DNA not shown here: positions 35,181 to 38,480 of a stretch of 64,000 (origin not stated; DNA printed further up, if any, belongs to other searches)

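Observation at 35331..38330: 999-aa multiheme cytochrome split by an FG-GAP/VCBS-type beta-propeller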

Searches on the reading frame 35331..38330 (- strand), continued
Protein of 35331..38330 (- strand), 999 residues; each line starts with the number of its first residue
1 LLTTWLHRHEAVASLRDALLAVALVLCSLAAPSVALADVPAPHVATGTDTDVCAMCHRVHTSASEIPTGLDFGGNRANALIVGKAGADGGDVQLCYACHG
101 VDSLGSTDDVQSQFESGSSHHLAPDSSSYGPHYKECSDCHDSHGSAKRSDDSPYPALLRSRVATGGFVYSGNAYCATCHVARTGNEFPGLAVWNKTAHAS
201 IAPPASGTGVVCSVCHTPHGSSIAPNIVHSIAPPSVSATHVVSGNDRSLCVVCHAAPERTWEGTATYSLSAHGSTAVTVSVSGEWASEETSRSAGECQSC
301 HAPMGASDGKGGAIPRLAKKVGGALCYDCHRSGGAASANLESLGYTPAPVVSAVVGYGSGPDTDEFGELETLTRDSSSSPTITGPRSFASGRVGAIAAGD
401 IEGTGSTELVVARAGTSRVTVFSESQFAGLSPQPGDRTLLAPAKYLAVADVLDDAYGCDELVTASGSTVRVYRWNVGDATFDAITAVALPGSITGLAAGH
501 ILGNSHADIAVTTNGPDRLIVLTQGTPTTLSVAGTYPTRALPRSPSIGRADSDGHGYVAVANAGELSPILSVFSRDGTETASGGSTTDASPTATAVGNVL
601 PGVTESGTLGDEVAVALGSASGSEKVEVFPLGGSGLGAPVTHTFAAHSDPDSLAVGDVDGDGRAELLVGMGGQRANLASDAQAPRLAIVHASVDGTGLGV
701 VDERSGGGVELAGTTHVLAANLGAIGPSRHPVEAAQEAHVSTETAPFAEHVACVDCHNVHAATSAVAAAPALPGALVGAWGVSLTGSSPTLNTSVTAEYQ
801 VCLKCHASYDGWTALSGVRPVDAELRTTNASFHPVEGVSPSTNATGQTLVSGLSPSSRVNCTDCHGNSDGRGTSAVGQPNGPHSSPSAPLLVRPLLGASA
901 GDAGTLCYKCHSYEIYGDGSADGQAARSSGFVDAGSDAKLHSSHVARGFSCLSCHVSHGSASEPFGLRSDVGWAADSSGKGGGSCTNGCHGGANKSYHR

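Call 84: search_protein_families(library=ncbifam, proteins=[L026:9089-10819:+, L024:9713-11551:+, L039:8294-10849:+, L074:9908-11305:+], max_evalue=0.001)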
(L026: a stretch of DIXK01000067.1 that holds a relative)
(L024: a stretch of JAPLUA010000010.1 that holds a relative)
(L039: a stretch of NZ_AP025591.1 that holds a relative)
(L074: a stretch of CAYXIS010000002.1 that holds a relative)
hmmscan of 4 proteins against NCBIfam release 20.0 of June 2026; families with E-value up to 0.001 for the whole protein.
L026:9089-10819:+ (576 aa): 7 families
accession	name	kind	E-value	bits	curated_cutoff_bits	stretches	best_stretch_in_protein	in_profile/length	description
TIGR01905.1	paired_CXXCH_1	subfamily_domain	2e-23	82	25.2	2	254-290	4-38/41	doubled CXXCH domain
TIGR03508.1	decahem_SO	subfamily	6.7e-16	58.5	192.2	2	255-391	93-182/258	DmsE family decaheme c-type cytochrome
NF041028.1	decahem_GSU2203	exception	4.6e-15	55.6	325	1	254-342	123-188/317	GSU2203 family decaheme c-type cytochrome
TIGR03153.1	cytochr_NrfH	equivalog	7.8e-06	26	134.2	0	253-289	99-134/138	cytochrome c nitrite reductase small subunit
TIGR04257.1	nanowire_3heme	domain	0.00024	21.2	40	0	255-293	22-63/75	c(7)-type cytochrome triheme domain-containing protein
NF045713.1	CxxCH_16_HmcA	equivalog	0.00025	19.8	400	1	255-341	173-258/541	sulfate respiration complex hexadecaheme cytochrome HmcA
TIGR03146.1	cyt_nit_nrfB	equivalog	0.00058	20.2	166.6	0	437-525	12-95/145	cytochrome c nitrite reductase pentaheme subunit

L024:9713-11551:+ (612 aa): 7 families
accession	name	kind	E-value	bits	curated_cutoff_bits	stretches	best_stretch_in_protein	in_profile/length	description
TIGR01905.1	paired_CXXCH_1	subfamily_domain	4.7e-23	80.8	25.2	2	230-262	6-36/41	doubled CXXCH domain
TIGR03508.1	decahem_SO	subfamily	3.2e-18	66.1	192.2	2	228-342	141-232/258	DmsE family decaheme c-type cytochrome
NF041028.1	decahem_GSU2203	exception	3.4e-14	52.8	325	1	516-572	92-144/317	GSU2203 family decaheme c-type cytochrome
NF008659.0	PRK11659.1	equivalog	4.2e-06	26.6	184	0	230-264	135-169/188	cytochrome c nitrite reductase pentaheme subunit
NF045722.1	c3_cytochr_TmcA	equivalog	0.00045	20.1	114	0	230-265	57-90/125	acidic tetraheme cytochrome c3 TmcA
TIGR03153.1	cytochr_NrfH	equivalog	0.00074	19.6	134.2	0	227-330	25-134/138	cytochrome c nitrite reductase small subunit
TIGR03146.1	cyt_nit_nrfB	equivalog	0.00091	19.5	166.6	0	472-571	34-127/145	cytochrome c nitrite reductase pentaheme subunit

L039:8294-10849:+ (851 aa): 4 families
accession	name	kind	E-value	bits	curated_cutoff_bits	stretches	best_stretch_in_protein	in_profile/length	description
TIGR01905.1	paired_CXXCH_1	subfamily_domain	1.3e-17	63.4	25.2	2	485-523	4-38/41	doubled CXXCH domain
TIGR03508.1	decahem_SO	subfamily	3.6e-11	43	192.2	1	417-523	143-221/258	DmsE family decaheme c-type cytochrome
TIGR03507.1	decahem_SO1788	subfamily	1.9e-08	33.2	209.3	1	419-497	245-305/672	OmcA/MtrC family decaheme c-type cytochrome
NF041028.1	decahem_GSU2203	exception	4.5e-06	26.1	325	1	415-523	123-209/317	GSU2203 family decaheme c-type cytochrome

L074:9908-11305:+ (465 aa): 5 families
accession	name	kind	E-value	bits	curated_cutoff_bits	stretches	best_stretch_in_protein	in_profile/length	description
TIGR01905.1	paired_CXXCH_1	subfamily_domain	1.3e-08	34.6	25.2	1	55-89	6-38/41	doubled CXXCH domain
TIGR03508.1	decahem_SO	subfamily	3e-06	26.9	192.2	1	55-94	189-226/258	DmsE family decaheme c-type cytochrome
NF041028.1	decahem_GSU2203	exception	8.2e-06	25.2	325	0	57-93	127-161/317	GSU2203 family decaheme c-type cytochrome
TIGR04257.1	nanowire_3heme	domain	0.00016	21.8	40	0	56-90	24-61/75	c(7)-type cytochrome triheme domain-containing protein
TIGR03153.1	cytochr_NrfH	equivalog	0.00017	21.7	134.2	0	53-89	100-135/138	cytochrome c nitrite reductase small subunit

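Call 85: search_solved_structures(query=L026:9089-10819:+, max_evalue=1)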
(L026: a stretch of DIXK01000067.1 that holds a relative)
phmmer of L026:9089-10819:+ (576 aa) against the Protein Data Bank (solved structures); distinct sequences matched with E-value up to 1: 3.
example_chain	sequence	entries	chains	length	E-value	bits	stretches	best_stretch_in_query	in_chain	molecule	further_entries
7tfs_A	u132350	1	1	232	5.8e-28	100.9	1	19-222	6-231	Cytochrome c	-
9yuq_N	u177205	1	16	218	4.5e-21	78.1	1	23-222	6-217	Putative multiheme cytochrome c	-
9e9c_2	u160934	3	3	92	0.52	11.9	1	229-271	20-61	Large ribosomal subunit protein bL34m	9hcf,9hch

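Call 86: search_solved_structures(query=L026:9089-10819:+, max_evalue=0.001, show_alignments=2)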
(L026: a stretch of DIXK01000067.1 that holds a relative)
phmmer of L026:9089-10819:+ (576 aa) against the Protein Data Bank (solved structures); distinct sequences matched with E-value up to 0.001: 2.
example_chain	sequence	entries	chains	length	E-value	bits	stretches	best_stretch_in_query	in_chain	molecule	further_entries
7tfs_A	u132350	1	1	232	5.8e-28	100.9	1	19-222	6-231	Cytochrome c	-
9yuq_N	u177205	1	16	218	4.5e-21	78.1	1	23-222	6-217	Putative multiheme cytochrome c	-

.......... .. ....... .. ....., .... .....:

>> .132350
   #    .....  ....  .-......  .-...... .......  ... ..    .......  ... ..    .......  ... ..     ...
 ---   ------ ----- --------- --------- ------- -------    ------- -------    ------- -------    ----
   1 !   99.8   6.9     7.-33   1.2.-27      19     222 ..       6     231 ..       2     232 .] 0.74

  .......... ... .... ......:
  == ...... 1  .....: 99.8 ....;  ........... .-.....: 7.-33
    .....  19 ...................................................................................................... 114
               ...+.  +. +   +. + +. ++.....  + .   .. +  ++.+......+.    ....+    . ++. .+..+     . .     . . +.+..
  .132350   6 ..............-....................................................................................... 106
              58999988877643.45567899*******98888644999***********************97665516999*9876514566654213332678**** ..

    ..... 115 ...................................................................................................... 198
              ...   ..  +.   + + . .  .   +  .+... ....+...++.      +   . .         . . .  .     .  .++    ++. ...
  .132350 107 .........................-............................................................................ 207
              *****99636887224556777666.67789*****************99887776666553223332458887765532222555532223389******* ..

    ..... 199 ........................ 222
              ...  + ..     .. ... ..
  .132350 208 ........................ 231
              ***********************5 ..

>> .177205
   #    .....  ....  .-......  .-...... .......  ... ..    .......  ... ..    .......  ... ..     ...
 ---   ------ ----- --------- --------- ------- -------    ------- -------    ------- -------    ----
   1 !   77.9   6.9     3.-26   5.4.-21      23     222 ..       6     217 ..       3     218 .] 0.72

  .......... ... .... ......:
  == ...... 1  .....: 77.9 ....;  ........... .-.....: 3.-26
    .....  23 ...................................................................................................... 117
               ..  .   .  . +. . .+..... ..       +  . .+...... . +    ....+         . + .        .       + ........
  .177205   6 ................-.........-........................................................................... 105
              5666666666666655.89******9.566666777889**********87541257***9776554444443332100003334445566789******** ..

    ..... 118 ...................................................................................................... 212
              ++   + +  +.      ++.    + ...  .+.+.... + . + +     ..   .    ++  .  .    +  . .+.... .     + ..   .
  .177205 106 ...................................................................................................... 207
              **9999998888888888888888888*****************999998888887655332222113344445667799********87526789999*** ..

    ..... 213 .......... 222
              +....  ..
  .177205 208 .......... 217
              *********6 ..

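Call 93: search_protein_families(library=pfam, proteins=[L049:8654-11236:+, L054:8525-11212:+, L063:8207-11230:+, L039:8294-10849:+, L072:9614-11239:+, L026:9089-10819:+], max_evalue=0.001)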
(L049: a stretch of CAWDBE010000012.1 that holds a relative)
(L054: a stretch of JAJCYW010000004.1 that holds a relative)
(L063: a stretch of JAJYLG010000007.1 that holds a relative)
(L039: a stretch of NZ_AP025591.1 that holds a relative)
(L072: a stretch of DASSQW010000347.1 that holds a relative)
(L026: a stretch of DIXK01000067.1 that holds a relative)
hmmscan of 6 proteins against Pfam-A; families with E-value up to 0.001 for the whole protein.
L049:8654-11236:+ (860 aa): 3 families
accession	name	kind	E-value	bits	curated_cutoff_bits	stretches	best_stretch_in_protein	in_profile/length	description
PF09699.15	Paired_CXXCH_1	-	1.6e-11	44.1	20.6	1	443-484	1-38/41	Doubled CXXCH motif (Paired_CXXCH_1)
PF22113.1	Mtrc-MtrF_II-IV_dom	-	1.4e-06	28.4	30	0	449-616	5-129/176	Outer membrane cytochrome MtrC/MtrF-like, domains II/IV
PF14522.11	Cytochrome_C7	-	3.8e-05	23.9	24.8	0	450-488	13-54/67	Cytochrome c7 and related cytochrome c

L054:8525-11212:+ (895 aa): 4 families
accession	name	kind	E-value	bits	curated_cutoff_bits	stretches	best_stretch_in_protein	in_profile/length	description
PF09699.15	Paired_CXXCH_1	-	4.2e-15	55.6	20.6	1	515-551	4-38/41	Doubled CXXCH motif (Paired_CXXCH_1)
PF22113.1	Mtrc-MtrF_II-IV_dom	-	4.7e-11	43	30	1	515-664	4-131/176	Outer membrane cytochrome MtrC/MtrF-like, domains II/IV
PF14522.11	Cytochrome_C7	-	1.6e-08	34.7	24.8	1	516-554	12-53/67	Cytochrome c7 and related cytochrome c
PF14537.11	Cytochrom_c3_2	-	0.00022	22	25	0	519-616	8-70/79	Cytochrome c3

L063:8207-11230:+ (1007 aa): 4 families
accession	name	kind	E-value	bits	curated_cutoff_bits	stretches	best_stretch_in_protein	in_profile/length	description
PF09699.15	Paired_CXXCH_1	-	2e-18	66.2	20.6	1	607-643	5-39/41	Doubled CXXCH motif (Paired_CXXCH_1)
PF22113.1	Mtrc-MtrF_II-IV_dom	-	9.1e-08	32.3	30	1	608-768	6-136/176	Outer membrane cytochrome MtrC/MtrF-like, domains II/IV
PF14522.11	Cytochrome_C7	-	1.4e-07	31.7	24.8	0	608-647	13-55/67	Cytochrome c7 and related cytochrome c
PF14537.11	Cytochrom_c3_2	-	2.7e-06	28.2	25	0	610-707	8-70/79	Cytochrome c3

L039:8294-10849:+ (851 aa): 5 families
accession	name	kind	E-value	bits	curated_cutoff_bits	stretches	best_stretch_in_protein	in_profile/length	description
PF09699.15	Paired_CXXCH_1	-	7.1e-27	93.3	20.6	2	485-523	4-38/41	Doubled CXXCH motif (Paired_CXXCH_1)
PF14522.11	Cytochrome_C7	-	3.8e-12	46.3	24.8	0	417-494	13-66/67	Cytochrome c7 and related cytochrome c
PF22113.1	Mtrc-MtrF_II-IV_dom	-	2.1e-10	40.8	30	0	485-629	4-134/176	Outer membrane cytochrome MtrC/MtrF-like, domains II/IV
PF14537.11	Cytochrom_c3_2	-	1.3e-08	35.7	25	0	416-521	5-78/79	Cytochrome c3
PF03892.19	NapB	-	0.00033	21.2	25.1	0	446-496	64-113/127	Nitrate reductase cytochrome c-type subunit (NapB)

L072:9614-11239:+ (541 aa): 4 families
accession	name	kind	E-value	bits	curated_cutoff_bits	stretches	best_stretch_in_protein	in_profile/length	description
PF09699.15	Paired_CXXCH_1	-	7e-12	45.3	20.6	1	138-173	5-38/41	Doubled CXXCH motif (Paired_CXXCH_1)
PF22113.1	Mtrc-MtrF_II-IV_dom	-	3.2e-07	30.5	30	1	296-483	27-163/176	Outer membrane cytochrome MtrC/MtrF-like, domains II/IV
PF14522.11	Cytochrome_C7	-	4.7e-07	30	24.8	0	138-232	12-66/67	Cytochrome c7 and related cytochrome c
PF14537.11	Cytochrom_c3_2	-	0.00039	21.3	25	0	128-172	47-79/79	Cytochrome c3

L026:9089-10819:+ (576 aa): 7 families
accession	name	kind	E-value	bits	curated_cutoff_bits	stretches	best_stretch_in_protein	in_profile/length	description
PF09699.15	Paired_CXXCH_1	-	6.5e-29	99.8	20.6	2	254-291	4-39/41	Doubled CXXCH motif (Paired_CXXCH_1)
PF14522.11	Cytochrome_C7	-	7.2e-15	55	24.8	1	256-294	13-54/67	Cytochrome c7 and related cytochrome c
PF22113.1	Mtrc-MtrF_II-IV_dom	-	7e-13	48.9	30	2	252-390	2-132/176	Outer membrane cytochrome MtrC/MtrF-like, domains II/IV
PF14537.11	Cytochrom_c3_2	-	5.7e-10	40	25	0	257-341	7-70/79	Cytochrome c3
PF23324.1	DUF7086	-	6.6e-05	23.3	27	1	280-343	14-77/134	Domain of unknown function (DUF7086)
PF13435.11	Cytochrome_C554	-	0.00048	21.4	20.8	0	439-521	2-83/84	Cytochrome c554 and c-prime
PF02085.21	Cytochrom_CIII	-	0.00055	20.7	22.9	0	177-222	16-54/101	Class III cytochrome C family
